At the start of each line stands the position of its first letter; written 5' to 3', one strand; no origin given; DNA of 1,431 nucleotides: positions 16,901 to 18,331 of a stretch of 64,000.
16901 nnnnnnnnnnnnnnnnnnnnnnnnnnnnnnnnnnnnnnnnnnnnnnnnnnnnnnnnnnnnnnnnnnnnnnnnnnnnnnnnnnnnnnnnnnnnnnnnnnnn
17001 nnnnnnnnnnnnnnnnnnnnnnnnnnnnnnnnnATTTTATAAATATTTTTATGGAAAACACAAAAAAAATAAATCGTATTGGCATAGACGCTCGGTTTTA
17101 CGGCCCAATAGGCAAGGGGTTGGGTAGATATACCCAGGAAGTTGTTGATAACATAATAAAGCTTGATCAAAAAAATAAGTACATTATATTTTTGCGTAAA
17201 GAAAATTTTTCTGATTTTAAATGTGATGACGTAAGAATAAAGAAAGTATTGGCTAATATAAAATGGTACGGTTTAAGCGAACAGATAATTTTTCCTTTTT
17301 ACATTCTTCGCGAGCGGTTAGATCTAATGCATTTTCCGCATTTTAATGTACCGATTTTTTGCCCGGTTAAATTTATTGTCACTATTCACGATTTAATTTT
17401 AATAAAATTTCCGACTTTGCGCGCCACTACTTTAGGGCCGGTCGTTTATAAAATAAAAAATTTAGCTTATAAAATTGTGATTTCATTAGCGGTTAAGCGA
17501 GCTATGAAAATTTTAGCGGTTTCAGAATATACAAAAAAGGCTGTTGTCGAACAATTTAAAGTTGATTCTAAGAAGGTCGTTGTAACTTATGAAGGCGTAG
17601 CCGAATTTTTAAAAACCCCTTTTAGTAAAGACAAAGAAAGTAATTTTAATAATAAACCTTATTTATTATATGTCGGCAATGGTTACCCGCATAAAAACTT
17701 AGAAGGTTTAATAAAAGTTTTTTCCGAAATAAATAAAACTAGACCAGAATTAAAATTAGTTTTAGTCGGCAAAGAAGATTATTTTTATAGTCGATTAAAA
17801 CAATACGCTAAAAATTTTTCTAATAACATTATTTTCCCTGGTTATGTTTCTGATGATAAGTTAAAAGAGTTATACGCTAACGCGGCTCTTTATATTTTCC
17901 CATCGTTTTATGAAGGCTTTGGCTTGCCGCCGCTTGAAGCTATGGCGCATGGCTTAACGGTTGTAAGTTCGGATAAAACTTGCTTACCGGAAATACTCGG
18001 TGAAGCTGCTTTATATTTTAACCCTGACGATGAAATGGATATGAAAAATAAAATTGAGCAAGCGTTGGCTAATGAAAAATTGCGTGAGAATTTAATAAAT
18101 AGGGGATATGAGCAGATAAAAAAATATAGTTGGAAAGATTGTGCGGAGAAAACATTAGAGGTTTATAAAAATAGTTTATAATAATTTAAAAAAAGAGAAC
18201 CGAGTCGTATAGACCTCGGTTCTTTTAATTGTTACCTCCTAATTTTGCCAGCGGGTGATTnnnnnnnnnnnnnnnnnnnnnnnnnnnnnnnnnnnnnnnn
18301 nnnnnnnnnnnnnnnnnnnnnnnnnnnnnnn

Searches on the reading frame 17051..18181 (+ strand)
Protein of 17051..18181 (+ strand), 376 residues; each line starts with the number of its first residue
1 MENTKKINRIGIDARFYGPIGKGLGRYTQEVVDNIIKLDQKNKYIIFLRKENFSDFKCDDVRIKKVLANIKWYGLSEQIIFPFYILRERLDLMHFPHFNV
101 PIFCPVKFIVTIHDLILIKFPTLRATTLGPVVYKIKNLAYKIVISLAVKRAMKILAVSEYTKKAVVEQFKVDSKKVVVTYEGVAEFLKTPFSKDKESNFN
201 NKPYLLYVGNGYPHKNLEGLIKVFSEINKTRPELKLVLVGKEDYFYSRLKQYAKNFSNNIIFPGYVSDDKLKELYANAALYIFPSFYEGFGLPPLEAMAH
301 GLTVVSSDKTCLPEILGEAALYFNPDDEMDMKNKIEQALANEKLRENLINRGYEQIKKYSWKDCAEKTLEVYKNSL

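Call 96: find_encoding_contigs(protein=window:17051-18181:+, flank=4000, max_places=10)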
Protein window:17051-18181:+ (376 aa): 8 contigs read that carry it; 7 places shown.
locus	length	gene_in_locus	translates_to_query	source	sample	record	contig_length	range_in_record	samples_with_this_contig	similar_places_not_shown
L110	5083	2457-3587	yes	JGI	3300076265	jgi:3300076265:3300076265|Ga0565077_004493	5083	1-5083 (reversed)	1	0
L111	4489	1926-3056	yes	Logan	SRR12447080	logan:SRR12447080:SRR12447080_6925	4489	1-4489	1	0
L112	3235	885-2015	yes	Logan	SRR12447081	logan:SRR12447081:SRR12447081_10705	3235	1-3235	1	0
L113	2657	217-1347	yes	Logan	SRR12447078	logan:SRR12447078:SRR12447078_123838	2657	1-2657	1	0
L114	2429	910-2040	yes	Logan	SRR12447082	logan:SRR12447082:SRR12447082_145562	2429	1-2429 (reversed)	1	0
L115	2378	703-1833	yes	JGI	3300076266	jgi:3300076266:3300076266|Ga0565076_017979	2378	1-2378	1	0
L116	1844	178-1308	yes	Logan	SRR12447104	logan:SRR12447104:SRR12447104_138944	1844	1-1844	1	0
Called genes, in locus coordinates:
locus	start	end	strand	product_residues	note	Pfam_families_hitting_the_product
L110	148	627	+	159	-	-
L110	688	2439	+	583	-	PF13231:PMT_2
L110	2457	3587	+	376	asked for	PF13439:Glyco_transf_4, PF20706:GT4-conflict, PF00534:Glycos_transf_1, PF13692:Glyco_trans_1_4, PF13524:Glyco_trans_1_2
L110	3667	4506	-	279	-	-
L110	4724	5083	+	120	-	?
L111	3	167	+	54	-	?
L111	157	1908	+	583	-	PF13231:PMT_2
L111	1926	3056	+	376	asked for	PF13439:Glyco_transf_4, PF20706:GT4-conflict, PF00534:Glycos_transf_1, PF13692:Glyco_trans_1_4, PF13524:Glyco_trans_1_2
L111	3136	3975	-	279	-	-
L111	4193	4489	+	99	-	?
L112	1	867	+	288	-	?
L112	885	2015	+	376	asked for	PF13439:Glyco_transf_4, PF20706:GT4-conflict, PF00534:Glycos_transf_1, PF13692:Glyco_trans_1_4, PF13524:Glyco_trans_1_2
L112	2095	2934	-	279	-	-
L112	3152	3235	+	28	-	?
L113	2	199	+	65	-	?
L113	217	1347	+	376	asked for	PF13439:Glyco_transf_4, PF20706:GT4-conflict, PF00534:Glycos_transf_1, PF13692:Glyco_trans_1_4, PF13524:Glyco_trans_1_2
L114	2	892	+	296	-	?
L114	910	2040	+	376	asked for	PF13439:Glyco_transf_4, PF20706:GT4-conflict, PF00534:Glycos_transf_1, PF13692:Glyco_trans_1_4, PF13524:Glyco_trans_1_2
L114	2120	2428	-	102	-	?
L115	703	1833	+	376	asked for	PF13439:Glyco_transf_4, PF20706:GT4-conflict, PF00534:Glycos_transf_1, PF13692:Glyco_trans_1_4, PF13524:Glyco_trans_1_2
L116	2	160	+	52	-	?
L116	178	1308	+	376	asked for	PF13439:Glyco_transf_4, PF20706:GT4-conflict, PF00534:Glycos_transf_1, PF13692:Glyco_trans_1_4, PF13524:Glyco_trans_1_2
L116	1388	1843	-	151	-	?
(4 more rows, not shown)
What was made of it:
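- Checked: Three additional contigs (L114-L116), found through the exact GT4 protein, are also followed by this gene (call 96).
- Tried and rejected: Contigs carrying the exact GT4 protein all continue into X (call 96).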
